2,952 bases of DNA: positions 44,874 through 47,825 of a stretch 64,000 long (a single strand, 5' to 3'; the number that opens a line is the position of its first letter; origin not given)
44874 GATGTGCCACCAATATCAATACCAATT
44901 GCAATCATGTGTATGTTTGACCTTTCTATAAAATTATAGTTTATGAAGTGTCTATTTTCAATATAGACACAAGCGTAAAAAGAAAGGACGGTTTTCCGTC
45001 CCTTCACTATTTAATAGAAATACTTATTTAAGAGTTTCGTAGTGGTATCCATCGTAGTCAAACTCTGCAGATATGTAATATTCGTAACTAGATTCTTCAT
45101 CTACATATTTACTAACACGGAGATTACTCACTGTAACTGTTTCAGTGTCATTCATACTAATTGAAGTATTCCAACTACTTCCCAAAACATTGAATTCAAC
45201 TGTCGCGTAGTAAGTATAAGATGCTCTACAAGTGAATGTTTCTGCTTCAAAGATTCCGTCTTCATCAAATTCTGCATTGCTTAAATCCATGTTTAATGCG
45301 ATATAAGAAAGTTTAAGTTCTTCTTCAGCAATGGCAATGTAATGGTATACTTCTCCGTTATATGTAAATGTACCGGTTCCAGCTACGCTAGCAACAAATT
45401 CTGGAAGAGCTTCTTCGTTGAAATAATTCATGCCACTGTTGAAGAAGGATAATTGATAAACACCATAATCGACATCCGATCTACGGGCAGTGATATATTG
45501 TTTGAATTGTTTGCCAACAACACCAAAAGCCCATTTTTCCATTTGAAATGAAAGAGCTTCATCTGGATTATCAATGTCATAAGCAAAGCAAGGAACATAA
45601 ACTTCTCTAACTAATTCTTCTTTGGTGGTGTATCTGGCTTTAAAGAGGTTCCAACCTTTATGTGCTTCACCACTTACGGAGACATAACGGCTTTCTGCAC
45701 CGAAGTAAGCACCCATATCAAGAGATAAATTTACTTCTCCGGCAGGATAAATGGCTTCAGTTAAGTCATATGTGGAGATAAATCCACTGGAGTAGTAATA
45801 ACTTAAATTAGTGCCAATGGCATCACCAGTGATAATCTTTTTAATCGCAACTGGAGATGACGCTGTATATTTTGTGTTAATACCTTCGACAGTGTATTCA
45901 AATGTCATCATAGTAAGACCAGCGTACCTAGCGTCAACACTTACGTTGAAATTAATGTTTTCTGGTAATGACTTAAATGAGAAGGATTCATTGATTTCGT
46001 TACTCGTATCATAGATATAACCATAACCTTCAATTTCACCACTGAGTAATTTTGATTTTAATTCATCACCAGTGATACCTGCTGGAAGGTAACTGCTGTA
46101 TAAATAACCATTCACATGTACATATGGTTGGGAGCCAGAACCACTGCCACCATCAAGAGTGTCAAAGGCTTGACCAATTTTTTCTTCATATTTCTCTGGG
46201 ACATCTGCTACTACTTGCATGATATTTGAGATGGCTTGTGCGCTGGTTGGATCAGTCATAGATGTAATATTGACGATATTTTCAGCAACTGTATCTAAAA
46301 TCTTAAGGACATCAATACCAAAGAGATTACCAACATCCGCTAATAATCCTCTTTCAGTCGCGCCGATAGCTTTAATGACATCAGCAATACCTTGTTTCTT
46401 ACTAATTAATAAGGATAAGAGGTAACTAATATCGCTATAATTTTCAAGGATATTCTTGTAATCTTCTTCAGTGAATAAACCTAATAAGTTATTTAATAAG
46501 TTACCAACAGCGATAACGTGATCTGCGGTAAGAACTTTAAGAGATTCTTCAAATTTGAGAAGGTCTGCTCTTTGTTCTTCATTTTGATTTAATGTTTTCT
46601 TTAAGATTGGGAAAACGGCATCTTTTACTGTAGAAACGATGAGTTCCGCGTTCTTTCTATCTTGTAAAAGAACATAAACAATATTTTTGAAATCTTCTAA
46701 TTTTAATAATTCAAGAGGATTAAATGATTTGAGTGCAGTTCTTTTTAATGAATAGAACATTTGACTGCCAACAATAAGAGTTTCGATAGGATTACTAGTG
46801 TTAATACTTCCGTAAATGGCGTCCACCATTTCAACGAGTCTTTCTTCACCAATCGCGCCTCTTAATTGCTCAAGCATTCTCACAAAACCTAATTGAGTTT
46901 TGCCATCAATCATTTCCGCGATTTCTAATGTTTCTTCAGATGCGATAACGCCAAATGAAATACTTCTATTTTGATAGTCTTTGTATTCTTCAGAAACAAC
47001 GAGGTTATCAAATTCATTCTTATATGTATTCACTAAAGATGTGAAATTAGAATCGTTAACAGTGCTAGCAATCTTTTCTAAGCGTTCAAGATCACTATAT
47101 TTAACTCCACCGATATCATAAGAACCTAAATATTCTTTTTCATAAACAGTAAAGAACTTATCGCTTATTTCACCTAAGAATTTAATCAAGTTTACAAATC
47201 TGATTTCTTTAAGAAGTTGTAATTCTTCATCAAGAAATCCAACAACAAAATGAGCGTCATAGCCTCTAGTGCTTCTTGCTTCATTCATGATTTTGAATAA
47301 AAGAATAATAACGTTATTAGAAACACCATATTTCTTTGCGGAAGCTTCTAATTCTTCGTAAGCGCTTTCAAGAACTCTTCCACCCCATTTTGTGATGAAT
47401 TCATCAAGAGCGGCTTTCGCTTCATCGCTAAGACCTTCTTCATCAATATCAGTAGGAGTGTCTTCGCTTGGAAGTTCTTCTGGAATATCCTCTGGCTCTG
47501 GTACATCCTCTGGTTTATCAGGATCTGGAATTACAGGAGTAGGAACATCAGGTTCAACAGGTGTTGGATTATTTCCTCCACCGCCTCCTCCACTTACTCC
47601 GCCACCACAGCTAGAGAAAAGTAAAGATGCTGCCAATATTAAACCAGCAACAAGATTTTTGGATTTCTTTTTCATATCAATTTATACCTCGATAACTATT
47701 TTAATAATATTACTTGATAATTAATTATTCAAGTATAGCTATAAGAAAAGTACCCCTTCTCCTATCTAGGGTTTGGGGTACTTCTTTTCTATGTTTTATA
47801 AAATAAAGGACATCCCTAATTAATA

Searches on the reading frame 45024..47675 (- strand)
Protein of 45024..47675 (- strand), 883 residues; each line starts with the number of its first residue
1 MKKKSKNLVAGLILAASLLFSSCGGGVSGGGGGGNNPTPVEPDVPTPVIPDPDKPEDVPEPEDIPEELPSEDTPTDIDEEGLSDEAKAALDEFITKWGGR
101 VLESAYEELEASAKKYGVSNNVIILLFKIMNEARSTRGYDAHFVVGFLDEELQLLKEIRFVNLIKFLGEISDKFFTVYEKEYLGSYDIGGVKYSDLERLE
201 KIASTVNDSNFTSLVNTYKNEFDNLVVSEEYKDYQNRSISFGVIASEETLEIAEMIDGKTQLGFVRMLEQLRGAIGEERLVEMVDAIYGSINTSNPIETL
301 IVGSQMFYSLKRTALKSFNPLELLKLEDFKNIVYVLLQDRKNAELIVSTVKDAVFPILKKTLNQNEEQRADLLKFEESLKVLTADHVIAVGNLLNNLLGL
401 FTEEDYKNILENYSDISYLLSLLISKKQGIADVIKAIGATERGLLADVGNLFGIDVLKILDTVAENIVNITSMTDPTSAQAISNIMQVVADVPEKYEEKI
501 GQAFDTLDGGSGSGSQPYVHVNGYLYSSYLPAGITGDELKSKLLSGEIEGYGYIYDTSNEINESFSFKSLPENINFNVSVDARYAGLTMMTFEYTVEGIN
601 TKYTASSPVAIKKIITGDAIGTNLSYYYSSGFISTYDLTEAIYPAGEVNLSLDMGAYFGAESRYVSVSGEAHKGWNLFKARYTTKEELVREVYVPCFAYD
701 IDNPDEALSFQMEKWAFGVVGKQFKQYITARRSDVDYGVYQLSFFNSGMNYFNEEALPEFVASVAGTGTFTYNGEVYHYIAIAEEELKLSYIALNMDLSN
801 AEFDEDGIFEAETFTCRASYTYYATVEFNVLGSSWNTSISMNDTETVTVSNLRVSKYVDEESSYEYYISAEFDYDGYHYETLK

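Call 45: find_encoding_contigs(protein=window:45024-47675:-, flank=10000, max_places=1)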
Protein window:45024-47675:- (883 aa): 15 contigs read that carry it; 1 place shown.
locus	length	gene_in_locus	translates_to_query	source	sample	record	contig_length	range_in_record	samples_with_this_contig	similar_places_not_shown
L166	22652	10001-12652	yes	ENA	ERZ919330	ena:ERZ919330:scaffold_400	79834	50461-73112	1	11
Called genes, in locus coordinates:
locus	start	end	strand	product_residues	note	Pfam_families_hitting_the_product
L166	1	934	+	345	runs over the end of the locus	PF13579:Glyco_trans_4_4 (weak), PF13439:Glyco_transf_4, PF00534:Glycos_transf_1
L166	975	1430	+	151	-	PF00383:dCMP_cyt_deam_1, PF14437:MafB19-deam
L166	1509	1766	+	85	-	-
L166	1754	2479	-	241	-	PF00205:TPP_enzyme_M (faint), PF02146:SIR2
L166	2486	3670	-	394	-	-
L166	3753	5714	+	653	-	-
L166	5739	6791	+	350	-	PF00924:MS_channel_2nd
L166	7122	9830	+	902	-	PF09479:Flg_new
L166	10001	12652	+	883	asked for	-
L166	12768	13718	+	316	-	PF00480:ROK, PF01869:BcrAD_BadFG (faint)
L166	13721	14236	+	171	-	-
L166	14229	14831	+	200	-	-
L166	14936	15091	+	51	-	-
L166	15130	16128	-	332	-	-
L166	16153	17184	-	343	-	PF13306:LRR_5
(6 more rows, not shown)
